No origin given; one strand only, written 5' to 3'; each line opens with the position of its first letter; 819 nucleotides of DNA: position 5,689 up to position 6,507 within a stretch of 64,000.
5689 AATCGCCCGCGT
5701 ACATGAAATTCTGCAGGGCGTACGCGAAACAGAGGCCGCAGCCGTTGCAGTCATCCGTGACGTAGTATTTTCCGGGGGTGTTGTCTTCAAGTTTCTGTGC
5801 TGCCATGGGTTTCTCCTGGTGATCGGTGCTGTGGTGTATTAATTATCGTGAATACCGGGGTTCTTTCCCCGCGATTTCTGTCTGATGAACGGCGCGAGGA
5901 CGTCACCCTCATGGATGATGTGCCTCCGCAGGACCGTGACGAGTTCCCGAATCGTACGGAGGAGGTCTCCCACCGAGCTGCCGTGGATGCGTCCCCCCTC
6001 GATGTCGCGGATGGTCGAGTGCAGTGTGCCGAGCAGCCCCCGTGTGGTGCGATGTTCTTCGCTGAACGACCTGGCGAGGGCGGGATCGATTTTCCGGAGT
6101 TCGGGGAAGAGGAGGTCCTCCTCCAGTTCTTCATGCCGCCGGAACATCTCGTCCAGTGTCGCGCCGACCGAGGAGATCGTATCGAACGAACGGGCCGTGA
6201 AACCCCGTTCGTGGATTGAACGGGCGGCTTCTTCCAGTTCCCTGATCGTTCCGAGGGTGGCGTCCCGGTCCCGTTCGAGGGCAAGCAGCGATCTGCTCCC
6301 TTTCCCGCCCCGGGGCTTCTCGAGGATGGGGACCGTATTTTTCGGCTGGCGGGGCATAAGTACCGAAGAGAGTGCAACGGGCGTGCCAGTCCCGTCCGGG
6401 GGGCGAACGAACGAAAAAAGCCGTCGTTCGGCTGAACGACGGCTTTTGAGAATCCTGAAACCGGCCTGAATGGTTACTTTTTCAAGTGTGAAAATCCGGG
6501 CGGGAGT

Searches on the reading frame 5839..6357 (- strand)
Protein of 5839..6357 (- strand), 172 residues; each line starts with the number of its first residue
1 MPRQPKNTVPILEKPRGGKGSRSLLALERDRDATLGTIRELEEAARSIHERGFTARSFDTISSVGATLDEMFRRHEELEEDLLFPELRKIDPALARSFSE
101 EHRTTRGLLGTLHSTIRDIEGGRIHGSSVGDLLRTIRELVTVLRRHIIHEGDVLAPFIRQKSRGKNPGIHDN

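Call 15: search_protein_families(library=pfam, proteins=[window:5839-6357:-])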
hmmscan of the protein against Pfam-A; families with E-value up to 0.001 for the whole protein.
window:5839-6357:- (172 aa): 1 family
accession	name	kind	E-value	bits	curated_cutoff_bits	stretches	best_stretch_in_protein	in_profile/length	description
PF01814.28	Hemerythrin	-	5.9e-13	49.8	25.3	1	33-157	12-126/127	Hemerythrin HHE cation binding domain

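Call 72: search_protein_families(library=ncbifam, proteins=[window:5839-6357:-], max_evalue=0.00001)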
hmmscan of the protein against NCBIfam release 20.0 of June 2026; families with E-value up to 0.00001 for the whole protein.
window:5839-6357:- (172 aa): 0 families
